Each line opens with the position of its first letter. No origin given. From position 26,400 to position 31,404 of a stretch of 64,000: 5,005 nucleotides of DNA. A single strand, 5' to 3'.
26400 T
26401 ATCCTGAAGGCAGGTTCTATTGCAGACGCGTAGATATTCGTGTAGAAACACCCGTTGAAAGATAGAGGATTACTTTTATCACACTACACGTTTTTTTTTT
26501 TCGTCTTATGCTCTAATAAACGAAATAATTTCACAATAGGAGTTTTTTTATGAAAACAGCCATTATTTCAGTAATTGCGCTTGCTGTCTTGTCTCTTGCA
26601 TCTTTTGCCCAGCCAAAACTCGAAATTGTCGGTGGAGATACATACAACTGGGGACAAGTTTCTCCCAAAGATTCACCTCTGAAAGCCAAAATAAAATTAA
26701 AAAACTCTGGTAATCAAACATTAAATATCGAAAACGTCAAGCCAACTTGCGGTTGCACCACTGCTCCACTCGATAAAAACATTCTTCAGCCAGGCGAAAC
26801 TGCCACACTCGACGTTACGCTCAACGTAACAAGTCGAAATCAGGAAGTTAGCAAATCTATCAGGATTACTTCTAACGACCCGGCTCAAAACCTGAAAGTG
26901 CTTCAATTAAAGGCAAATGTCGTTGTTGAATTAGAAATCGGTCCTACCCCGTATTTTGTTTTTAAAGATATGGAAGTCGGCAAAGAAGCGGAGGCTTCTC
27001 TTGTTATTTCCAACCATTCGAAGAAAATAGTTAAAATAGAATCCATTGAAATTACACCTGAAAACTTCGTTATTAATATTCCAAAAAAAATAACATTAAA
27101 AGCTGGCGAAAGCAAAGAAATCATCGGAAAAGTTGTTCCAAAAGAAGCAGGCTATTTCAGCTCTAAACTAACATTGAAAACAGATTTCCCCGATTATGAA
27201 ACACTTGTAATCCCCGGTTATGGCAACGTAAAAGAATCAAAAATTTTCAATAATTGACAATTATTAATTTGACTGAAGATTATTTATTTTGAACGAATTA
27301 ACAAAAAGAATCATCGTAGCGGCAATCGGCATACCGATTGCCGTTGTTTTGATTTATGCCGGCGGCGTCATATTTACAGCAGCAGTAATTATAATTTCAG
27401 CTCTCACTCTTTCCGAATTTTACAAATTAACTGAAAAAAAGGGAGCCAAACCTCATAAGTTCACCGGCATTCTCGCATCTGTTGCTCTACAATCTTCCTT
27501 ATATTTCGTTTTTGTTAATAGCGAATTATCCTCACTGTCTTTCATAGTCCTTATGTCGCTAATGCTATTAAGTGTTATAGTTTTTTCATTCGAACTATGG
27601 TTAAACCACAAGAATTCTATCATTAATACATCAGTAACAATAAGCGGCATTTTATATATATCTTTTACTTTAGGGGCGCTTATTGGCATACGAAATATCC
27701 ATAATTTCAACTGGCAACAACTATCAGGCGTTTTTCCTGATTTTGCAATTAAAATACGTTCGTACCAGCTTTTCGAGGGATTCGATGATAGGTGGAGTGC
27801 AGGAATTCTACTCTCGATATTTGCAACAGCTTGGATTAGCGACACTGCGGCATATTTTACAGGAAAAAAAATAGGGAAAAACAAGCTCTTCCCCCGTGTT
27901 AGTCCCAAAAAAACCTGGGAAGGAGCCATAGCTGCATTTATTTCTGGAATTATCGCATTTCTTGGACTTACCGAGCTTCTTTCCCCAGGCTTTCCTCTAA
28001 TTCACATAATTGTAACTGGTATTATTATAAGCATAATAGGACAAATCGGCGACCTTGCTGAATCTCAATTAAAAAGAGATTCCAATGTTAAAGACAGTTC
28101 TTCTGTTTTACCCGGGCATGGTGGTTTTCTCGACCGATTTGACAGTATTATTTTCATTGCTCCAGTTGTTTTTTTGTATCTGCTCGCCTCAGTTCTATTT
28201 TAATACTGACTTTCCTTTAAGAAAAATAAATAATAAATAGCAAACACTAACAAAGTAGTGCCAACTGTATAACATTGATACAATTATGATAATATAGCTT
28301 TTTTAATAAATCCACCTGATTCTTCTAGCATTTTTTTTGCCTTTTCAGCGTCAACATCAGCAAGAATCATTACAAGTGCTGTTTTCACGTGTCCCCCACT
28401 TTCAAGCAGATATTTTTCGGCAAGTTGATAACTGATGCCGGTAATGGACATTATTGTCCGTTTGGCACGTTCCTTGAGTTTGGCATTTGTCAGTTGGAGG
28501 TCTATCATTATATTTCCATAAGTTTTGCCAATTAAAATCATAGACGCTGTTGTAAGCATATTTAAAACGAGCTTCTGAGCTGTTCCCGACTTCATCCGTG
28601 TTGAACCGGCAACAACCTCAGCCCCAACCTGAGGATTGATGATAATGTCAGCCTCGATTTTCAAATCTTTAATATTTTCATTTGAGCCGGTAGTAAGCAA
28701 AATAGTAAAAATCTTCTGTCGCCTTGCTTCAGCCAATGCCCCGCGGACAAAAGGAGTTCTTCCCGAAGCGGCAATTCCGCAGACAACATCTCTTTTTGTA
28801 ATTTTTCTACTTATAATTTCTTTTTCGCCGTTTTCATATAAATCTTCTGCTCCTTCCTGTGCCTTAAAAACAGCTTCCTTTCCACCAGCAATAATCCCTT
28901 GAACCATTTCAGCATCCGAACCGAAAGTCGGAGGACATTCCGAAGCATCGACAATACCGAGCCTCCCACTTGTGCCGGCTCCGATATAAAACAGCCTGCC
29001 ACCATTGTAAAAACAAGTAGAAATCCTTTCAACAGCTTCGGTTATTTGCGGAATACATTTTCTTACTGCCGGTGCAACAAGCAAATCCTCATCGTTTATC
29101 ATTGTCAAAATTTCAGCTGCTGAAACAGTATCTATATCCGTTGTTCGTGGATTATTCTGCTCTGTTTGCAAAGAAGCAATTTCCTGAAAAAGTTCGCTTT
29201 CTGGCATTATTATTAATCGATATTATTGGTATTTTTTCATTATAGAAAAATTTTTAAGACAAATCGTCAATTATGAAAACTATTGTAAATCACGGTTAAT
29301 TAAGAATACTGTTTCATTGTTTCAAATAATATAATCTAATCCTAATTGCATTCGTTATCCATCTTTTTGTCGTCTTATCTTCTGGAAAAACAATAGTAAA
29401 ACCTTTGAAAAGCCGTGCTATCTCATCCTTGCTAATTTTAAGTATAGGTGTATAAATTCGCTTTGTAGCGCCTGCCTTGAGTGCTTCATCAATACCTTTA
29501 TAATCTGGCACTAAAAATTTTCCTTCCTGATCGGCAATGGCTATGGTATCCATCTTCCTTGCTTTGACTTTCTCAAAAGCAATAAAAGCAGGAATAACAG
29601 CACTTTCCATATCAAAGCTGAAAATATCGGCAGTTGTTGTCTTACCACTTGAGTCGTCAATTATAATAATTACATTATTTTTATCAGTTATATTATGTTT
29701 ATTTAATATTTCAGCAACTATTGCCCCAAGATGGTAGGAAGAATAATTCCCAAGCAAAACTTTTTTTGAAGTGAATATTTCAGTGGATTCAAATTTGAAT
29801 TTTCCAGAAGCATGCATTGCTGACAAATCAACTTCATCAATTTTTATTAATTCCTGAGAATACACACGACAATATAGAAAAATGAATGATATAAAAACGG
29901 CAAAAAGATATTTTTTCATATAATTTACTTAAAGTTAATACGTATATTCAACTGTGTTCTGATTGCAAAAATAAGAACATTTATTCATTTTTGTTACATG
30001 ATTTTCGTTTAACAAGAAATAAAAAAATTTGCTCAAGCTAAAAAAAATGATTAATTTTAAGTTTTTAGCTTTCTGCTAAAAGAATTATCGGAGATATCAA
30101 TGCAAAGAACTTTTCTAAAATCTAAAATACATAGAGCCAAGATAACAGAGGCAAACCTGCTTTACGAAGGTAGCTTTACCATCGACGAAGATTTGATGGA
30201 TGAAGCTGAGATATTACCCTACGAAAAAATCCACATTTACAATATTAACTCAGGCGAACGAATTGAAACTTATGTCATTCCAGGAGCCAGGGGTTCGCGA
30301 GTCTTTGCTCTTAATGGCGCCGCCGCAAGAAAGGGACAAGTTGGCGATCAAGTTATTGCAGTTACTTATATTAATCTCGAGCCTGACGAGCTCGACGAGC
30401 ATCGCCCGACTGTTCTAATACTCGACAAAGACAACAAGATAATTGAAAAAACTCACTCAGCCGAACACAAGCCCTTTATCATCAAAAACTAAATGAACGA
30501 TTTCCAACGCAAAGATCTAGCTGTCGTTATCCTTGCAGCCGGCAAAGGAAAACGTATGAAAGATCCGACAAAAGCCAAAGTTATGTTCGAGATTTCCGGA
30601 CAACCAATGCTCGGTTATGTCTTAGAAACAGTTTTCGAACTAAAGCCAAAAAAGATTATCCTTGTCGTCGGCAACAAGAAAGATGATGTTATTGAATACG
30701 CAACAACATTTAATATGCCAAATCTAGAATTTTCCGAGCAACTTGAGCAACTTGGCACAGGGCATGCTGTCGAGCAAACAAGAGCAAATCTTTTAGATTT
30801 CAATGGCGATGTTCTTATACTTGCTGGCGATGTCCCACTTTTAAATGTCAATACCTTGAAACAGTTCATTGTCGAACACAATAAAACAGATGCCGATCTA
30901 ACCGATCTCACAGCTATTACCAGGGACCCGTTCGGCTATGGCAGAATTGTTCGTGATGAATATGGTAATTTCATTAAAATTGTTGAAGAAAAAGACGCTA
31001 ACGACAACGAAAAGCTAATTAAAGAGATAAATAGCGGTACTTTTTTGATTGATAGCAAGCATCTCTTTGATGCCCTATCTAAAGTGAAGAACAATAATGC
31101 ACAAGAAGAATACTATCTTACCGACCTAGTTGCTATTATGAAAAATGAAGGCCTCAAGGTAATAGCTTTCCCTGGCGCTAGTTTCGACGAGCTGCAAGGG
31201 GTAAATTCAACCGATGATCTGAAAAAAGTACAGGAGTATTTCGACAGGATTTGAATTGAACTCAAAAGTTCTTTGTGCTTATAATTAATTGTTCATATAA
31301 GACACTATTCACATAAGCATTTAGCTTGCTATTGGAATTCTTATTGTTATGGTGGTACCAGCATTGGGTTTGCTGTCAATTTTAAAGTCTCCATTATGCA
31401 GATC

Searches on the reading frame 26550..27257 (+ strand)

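Call 37: search_protein_families(library=pfam, proteins=[window:26550-27257:+], max_evalue=0.0001)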
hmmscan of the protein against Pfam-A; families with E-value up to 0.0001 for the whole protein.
window:26550-27257:+ (235 aa): 5 families
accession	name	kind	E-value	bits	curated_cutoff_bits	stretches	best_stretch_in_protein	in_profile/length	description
PF07610.17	DUF1573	-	5.9e-27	94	26.1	1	30-124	6-98/98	Protein of unknown function (DUF1573)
PF22544.2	HYDIN_VesB_CFA65-like_Ig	-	2.5e-20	73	25.5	1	30-122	8-99/100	HYDIN/CFA65/VesB-like, Ig-like domain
PF15780.11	ASH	-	4.1e-10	40.2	27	0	133-210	11-89/98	Abnormal spindle-like microcephaly-assoc'd, ASPM-SPD-2-Hydin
PF22067.2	Cep192_D3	-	2e-06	28.2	27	0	141-217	13-92/99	Cep192 domain 3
PF22073.2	Cep192_D4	-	4.1e-05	24.2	35.5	0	137-212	12-95/112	Cep192 domain 4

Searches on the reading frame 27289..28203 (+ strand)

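Call 37: search_protein_families(library=pfam, proteins=[window:27289-28203:+], max_evalue=0.0001)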
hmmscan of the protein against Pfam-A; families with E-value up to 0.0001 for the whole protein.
window:27289-28203:+ (304 aa): 1 family
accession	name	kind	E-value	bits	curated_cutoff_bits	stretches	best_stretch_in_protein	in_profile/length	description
PF01148.25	CTP_transf_1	-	2.2e-58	198.7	24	1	6-298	2-261/264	Cytidylyltransferase family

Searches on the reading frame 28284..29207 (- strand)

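Call 37: search_protein_families(library=pfam, proteins=[window:28284-29207:-], max_evalue=0.0001)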
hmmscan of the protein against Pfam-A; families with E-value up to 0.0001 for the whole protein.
window:28284-29207:- (307 aa): 4 families
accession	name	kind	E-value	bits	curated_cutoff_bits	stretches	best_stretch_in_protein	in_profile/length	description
PF22645.1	GKRP_SIS_N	-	1.5e-18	67.1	27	1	55-159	2-110/113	Glucokinase regulatory protein N-terminal SIS domain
PF22198.1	GKRP_SIS_2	-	1.6e-10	41.5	27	1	55-130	7-79/191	Glucokinase regulatory protein, second SIS domain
PF20741.3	GKRP-like_C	-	3e-07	31.3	27.7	1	232-270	2-40/100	C-terminal lid domain of glucokinase regulatory protein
PF14555.12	UBA_4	-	6.1e-05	23.2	21.8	0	253-287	8-42/43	UBA-like domain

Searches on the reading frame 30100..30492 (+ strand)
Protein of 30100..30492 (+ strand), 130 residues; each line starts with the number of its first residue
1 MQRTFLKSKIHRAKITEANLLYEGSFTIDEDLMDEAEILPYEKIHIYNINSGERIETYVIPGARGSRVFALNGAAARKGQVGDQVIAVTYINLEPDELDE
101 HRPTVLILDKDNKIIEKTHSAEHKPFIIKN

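Call 37: search_protein_families(library=pfam, proteins=[window:30100-30492:+], max_evalue=0.0001)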
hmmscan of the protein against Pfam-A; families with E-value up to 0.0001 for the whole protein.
window:30100-30492:+ (130 aa): 1 family
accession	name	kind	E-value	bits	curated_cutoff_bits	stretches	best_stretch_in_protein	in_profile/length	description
PF02261.22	Asp_decarbox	-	1.5e-47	160.6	25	1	1-114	1-114/115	Aspartate decarboxylase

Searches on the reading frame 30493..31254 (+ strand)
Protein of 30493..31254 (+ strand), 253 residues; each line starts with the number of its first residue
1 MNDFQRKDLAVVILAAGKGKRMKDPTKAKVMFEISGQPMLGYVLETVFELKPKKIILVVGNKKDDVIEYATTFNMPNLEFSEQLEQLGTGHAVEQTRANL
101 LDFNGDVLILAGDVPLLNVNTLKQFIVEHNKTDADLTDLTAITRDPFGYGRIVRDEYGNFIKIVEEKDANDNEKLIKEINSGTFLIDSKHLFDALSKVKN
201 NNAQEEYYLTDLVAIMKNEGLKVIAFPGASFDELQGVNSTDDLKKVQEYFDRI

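Call 37: search_protein_families(library=pfam, proteins=[window:30493-31254:+], max_evalue=0.0001)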
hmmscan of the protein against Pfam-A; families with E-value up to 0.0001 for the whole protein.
window:30493-31254:+ (253 aa): 4 families
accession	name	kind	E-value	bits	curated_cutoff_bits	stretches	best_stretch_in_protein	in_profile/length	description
PF00483.29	NTP_transferase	-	5.3e-17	62.7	21.2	1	11-225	2-218/245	Nucleotidyl transferase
PF12804.13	NTP_transf_3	-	1.9e-15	57.9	27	1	11-137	1-119/160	MobA-like NTP transferase domain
PF01128.25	IspD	-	2.2e-06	28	27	1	10-66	2-58/221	2-C-methyl-D-erythritol 4-phosphate cytidylyltransferase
PF02348.25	CTP_transf_3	-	1e-05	25.9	22.6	0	12-139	3-125/217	Cytidylyltransferase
